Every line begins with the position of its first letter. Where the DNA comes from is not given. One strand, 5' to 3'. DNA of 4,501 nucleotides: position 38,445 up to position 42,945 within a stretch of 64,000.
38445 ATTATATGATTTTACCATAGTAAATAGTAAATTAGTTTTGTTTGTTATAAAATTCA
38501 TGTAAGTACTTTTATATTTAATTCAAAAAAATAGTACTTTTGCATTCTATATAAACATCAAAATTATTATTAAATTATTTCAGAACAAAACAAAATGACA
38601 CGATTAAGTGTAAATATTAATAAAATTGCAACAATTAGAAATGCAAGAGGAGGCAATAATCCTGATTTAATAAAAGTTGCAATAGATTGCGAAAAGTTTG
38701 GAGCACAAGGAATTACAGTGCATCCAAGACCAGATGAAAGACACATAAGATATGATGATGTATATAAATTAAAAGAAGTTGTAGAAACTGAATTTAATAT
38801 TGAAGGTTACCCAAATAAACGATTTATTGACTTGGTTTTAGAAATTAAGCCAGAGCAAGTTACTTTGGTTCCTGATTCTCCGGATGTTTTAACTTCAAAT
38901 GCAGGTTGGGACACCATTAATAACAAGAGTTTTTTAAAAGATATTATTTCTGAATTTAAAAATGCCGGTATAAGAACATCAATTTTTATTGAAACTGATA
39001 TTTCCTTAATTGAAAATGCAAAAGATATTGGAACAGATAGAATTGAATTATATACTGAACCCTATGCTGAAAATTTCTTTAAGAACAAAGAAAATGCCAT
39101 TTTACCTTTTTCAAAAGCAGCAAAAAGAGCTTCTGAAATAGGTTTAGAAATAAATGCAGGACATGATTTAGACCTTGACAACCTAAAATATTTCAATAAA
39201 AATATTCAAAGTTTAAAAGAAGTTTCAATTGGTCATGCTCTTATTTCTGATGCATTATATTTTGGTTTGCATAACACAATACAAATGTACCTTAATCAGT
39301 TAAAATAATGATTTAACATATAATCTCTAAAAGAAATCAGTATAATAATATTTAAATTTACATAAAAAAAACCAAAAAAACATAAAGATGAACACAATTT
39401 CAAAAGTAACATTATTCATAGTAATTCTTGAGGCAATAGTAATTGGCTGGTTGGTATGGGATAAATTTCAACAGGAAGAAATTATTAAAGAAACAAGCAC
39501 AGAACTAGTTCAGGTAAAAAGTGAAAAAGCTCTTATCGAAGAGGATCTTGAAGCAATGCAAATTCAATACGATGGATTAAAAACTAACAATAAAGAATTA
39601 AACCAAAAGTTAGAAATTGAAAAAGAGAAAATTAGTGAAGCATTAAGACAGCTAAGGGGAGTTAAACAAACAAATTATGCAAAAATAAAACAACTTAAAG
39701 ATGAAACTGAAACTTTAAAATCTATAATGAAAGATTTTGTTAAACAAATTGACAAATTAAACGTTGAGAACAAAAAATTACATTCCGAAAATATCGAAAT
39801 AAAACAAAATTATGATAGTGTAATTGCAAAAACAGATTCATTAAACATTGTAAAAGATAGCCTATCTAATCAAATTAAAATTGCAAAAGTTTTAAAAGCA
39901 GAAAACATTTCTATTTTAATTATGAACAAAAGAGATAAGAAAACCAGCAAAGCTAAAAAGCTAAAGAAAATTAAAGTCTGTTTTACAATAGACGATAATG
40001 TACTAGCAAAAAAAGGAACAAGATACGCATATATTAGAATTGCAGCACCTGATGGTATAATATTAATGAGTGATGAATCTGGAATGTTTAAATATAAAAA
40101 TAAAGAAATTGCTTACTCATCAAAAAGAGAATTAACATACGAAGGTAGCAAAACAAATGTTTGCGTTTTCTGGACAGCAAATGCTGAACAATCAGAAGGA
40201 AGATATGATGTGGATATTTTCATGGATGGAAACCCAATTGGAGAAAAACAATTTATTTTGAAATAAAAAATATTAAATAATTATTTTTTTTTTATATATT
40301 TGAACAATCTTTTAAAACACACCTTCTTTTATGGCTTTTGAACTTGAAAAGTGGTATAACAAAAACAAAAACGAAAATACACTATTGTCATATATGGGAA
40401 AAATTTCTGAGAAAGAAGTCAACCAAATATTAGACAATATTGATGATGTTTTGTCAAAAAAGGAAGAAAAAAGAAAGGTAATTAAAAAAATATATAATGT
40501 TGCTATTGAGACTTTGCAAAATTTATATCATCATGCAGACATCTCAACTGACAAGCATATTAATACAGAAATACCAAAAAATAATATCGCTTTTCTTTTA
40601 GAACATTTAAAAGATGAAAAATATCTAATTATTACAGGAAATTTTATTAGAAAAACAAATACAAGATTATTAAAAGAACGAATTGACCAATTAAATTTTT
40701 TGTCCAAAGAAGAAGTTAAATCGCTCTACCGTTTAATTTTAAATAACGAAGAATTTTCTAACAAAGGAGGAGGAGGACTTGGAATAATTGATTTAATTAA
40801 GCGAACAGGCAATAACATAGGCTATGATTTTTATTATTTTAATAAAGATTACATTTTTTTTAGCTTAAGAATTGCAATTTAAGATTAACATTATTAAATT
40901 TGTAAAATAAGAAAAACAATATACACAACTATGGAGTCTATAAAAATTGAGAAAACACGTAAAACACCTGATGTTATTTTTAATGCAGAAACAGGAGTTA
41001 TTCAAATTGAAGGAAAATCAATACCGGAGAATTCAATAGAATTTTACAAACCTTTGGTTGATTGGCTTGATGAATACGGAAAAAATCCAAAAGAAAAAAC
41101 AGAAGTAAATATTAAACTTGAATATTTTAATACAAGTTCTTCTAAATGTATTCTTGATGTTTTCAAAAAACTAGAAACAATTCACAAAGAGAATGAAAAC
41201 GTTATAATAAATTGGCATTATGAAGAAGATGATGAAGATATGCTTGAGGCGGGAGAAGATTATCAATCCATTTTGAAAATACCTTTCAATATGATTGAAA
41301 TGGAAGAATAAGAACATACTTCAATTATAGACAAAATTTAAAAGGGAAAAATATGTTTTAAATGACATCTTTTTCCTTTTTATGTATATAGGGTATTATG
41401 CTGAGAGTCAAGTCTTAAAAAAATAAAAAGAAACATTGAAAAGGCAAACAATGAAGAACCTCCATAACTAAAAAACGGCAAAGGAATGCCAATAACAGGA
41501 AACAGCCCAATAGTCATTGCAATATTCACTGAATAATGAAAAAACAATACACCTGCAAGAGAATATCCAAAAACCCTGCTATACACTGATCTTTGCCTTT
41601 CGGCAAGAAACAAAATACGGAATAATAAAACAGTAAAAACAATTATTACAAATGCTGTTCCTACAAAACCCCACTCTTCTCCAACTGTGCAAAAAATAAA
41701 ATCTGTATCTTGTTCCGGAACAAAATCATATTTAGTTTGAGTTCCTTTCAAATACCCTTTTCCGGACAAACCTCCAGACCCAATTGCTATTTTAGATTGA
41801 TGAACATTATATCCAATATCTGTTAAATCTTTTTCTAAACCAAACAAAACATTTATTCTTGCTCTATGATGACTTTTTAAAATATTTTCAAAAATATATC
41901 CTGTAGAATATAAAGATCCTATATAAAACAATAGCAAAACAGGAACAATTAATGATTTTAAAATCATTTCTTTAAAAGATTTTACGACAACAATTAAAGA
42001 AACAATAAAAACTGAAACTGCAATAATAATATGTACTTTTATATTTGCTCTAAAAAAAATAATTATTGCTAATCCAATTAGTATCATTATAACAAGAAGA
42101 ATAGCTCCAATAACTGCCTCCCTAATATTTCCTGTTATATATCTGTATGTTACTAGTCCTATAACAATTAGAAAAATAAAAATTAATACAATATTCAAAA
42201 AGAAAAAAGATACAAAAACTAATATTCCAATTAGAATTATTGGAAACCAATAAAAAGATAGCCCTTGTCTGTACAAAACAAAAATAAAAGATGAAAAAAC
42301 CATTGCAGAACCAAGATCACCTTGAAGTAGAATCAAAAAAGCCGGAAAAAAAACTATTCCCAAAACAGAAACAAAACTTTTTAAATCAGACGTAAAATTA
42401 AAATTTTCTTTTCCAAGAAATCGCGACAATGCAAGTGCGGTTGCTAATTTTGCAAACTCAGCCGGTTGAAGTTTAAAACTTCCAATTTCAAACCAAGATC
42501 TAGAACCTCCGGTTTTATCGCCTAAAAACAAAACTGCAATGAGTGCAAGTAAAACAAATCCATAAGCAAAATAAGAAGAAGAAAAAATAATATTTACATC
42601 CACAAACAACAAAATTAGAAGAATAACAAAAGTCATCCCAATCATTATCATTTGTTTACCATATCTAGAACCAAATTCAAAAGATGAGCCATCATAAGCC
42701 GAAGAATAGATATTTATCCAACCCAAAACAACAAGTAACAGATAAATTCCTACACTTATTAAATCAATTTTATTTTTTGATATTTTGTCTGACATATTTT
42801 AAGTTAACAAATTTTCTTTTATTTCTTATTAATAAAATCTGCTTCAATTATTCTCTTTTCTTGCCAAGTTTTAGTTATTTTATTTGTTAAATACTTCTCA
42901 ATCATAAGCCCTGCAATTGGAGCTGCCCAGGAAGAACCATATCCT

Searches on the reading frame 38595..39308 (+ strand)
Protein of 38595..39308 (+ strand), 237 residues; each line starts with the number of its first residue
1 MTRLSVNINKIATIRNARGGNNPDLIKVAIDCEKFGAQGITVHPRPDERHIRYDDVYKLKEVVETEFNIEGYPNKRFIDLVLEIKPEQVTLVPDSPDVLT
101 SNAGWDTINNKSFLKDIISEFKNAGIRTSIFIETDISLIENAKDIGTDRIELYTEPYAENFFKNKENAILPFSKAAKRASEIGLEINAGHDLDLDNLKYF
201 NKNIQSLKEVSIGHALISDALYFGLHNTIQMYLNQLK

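Call 3: search_protein_families(library=pfam, proteins=[window:38595-39308:+], max_evalue=0.01)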
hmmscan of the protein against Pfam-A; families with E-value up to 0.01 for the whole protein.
window:38595-39308:+ (237 aa): 1 family
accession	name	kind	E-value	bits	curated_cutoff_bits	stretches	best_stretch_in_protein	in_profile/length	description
PF03740.19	PdxJ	-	1.3e-93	312.9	24.5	1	3-234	1-232/234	Pyridoxal phosphate biosynthesis protein PdxJ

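Call 4: search_protein_families(library=ncbifam, proteins=[window:38595-39308:+], max_evalue=0.01)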
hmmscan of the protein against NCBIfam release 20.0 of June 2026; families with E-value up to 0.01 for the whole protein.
window:38595-39308:+ (237 aa): 6 families
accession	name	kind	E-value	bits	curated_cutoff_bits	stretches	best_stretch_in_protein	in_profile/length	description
NF003626.0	PRK05265.1-4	equivalog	3.7e-105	350.5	222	1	1-236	2-242/246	pyridoxine 5'-phosphate synthase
TIGR00559.1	pdxJ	equivalog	4.8e-89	298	192.75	1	3-237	1-238/239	pyridoxine 5'-phosphate synthase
NF003627.0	PRK05265.1-5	equivalog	4.9e-63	212.6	207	1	3-233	2-235/240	pyridoxine 5'-phosphate synthase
NF003625.0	PRK05265.1-3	equivalog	5.5e-62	209.1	190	1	1-231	2-232/242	pyridoxine 5'-phosphate synthase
NF003624.0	PRK05265.1-2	equivalog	2e-57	194.4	331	1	2-231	6-238/252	pyridoxine 5'-phosphate synthase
NF003623.0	PRK05265.1-1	equivalog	2e-55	187.8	347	1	3-230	5-232/243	pyridoxine 5'-phosphate synthase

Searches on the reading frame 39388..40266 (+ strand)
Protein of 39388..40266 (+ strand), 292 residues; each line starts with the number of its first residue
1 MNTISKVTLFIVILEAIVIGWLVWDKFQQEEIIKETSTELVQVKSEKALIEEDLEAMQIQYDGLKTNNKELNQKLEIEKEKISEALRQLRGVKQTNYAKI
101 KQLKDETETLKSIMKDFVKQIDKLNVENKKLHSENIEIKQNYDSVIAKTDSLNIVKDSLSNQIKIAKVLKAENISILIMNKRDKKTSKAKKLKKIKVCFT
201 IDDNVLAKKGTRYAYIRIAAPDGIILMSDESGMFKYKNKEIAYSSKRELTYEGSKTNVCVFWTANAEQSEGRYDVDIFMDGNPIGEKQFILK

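Call 3: search_protein_families(library=pfam, proteins=[window:39388-40266:+], max_evalue=0.01)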
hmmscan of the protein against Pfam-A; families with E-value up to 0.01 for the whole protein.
window:39388-40266:+ (292 aa): 1 family
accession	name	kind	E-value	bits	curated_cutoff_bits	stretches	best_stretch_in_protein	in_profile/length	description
PF23353.1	BBS2_hp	-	0.004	17.7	27.7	1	43-94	40-91/98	BBS2 hairpin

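Call 4: search_protein_families(library=ncbifam, proteins=[window:39388-40266:+], max_evalue=0.01)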
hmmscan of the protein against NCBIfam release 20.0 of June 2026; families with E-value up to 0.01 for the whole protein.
window:39388-40266:+ (292 aa): 5 families
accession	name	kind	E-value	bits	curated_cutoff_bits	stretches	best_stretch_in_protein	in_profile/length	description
NF045780.1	TrlF_fam_ATP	equivalog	0.002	16.9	350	1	29-196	565-739/944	TrlF family AAA-like ATPase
TIGR02168.1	SMC_prok_B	equivalog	0.0041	14.9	567.35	1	30-193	266-431/1181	chromosome segregation protein SMC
TIGR04211.1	SH3_and_anchor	equivalog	0.0057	16.3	65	1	39-134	67-161/198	TIGR04211 family SH3 domain-containing protein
NF045487.1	ASRP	equivalog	0.006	15.2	300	1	29-200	140-305/593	archaea-specific SMC-related protein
TIGR02169.1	SMC_prok_A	equivalog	0.0061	14.3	729.4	1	29-160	867-1000/1165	chromosome segregation protein SMC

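Call 46: search_protein_families(library=pfam, proteins=[window:39388-40266:+], max_evalue=0.01)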
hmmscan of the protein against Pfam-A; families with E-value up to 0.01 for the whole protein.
window:39388-40266:+ (292 aa): 1 family
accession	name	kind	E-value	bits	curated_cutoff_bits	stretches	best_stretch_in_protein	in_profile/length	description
PF23353.1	BBS2_hp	-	0.004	17.7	27.7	1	43-94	40-91/98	BBS2 hairpin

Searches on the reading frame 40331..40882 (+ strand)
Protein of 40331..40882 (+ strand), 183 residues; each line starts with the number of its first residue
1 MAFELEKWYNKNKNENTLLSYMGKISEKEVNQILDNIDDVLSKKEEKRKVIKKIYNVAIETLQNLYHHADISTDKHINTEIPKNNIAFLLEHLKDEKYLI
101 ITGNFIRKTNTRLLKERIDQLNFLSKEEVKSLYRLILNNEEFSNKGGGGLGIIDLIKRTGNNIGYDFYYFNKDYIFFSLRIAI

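Call 3: search_protein_families(library=pfam, proteins=[window:40331-40882:+], max_evalue=0.01)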
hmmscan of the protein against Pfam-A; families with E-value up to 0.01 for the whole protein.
window:40331-40882:+ (183 aa): 1 family
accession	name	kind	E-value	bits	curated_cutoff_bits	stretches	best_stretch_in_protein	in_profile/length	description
PF19788.4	DUF6272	-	1.3e-30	106.2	26.6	1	41-177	2-134/134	Family of unknown function (DUF6272)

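Call 4: search_protein_families(library=ncbifam, proteins=[window:40331-40882:+], max_evalue=0.01)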
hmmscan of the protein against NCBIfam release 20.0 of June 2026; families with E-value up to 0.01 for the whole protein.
window:40331-40882:+ (183 aa): 2 families
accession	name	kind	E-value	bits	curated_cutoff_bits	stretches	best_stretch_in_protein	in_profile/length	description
NF038262.1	SiaB_fam_kinase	subfamily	8e-36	123.2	85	1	7-183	3-177/177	SiaB family protein kinase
NF038264.1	kinase_SiaB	equivalog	7.2e-18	65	225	1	12-183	9-176/176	biofilm regulation protein kinase SiaB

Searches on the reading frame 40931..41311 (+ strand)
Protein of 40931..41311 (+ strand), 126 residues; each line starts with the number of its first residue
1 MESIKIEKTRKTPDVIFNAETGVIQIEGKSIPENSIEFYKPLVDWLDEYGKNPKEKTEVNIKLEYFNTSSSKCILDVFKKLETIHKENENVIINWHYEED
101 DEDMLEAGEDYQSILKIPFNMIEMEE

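Call 6: search_protein_families(library=ncbifam, proteins=[window:40931-41311:+], max_evalue=0.001)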
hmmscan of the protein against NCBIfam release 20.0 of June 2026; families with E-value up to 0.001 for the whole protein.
window:40931-41311:+ (126 aa): 1 family
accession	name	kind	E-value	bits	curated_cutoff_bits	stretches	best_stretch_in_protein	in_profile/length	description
NF038265.1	phos_prot_SiaC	equivalog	6.2e-30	103.7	150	1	3-121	2-120/122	biofilm regulation phosphoprotein SiaC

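Call 7: search_protein_families(library=pfam, proteins=[window:40931-41311:+], max_evalue=0.001)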
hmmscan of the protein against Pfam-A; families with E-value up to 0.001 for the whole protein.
window:40931-41311:+ (126 aa): 1 family
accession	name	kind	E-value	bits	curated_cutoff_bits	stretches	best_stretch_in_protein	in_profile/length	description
PF09345.15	SiaC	-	4.5e-47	159.1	24.5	1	6-123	1-119/120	SiaC family regulatory phosphoprotein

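Call 33: search_solved_structures(query=window:40931-41308:+, max_evalue=1, show_alignments=1)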
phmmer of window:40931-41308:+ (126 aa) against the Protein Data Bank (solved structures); distinct sequences matched with E-value up to 1: 2.
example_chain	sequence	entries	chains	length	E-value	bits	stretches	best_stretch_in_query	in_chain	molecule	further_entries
6kko_C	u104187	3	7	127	8.1e-19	71.2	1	3-121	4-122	DUF1987 domain-containing protein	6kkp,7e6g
6k4f_U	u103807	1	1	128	8.2e-19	71.2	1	3-121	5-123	DUF1987 domain-containing protein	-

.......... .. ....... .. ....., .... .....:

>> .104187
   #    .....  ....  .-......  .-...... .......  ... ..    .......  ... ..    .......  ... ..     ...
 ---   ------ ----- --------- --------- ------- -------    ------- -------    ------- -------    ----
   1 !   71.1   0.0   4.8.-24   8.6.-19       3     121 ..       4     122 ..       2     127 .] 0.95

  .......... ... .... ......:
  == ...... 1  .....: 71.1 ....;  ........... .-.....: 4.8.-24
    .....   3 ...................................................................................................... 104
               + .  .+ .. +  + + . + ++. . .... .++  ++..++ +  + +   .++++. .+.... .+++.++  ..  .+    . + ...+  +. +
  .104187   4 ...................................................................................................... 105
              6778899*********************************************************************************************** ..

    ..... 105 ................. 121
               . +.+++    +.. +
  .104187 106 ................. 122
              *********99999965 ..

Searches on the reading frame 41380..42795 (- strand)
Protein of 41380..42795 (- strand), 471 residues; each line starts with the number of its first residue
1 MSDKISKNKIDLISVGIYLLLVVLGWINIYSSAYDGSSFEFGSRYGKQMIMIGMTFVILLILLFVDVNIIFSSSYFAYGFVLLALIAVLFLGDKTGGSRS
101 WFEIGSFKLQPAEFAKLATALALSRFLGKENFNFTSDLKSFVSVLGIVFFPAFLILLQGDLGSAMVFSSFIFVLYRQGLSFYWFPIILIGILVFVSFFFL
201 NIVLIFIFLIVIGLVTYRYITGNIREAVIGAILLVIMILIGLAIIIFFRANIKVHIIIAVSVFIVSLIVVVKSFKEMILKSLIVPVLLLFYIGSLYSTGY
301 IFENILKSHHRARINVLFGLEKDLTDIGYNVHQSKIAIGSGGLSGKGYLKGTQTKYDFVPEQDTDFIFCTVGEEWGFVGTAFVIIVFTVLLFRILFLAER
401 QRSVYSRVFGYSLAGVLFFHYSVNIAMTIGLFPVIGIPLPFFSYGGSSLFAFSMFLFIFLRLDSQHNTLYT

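Call 6: search_protein_families(library=ncbifam, proteins=[window:41380-42795:-], max_evalue=0.001)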
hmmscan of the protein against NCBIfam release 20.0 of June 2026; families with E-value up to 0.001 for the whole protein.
window:41380-42795:- (471 aa): 6 families
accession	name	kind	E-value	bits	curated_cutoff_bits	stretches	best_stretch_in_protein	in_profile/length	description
NF037961.1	RodA_shape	subfamily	2.5e-128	428.9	150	2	226-466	169-411/415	rod shape-determining protein RodA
TIGR02210.1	rodA_shape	equivalog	1.3e-96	323.8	336.7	2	237-465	152-355/357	rod shape-determining protein RodA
TIGR02614.1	ftsW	equivalog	1.6e-62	211.7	337.5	2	222-464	127-355/357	putative lipid II flippase FtsW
NF008060.0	PRK10794.1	equivalog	2.5e-54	184.7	590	2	210-457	118-354/370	peptidoglycan glycosyltransferase MrdB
TIGR02615.1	spoVE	exception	7.1e-45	154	448.8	2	223-459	131-349/354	stage V sporulation protein E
NF008042.0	PRK10774.1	equivalog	3.2e-31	108.7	493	2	313-464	237-390/405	cell division protein FtsW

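Call 7: search_protein_families(library=pfam, proteins=[window:41380-42795:-], max_evalue=0.001)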
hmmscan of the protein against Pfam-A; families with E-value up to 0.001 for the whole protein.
window:41380-42795:- (471 aa): 1 family
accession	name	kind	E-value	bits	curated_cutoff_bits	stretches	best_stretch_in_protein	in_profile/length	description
PF01098.24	FTSW_RODA_SPOVE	-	6.9e-74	249.4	26.4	2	221-466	124-354/356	Cell cycle protein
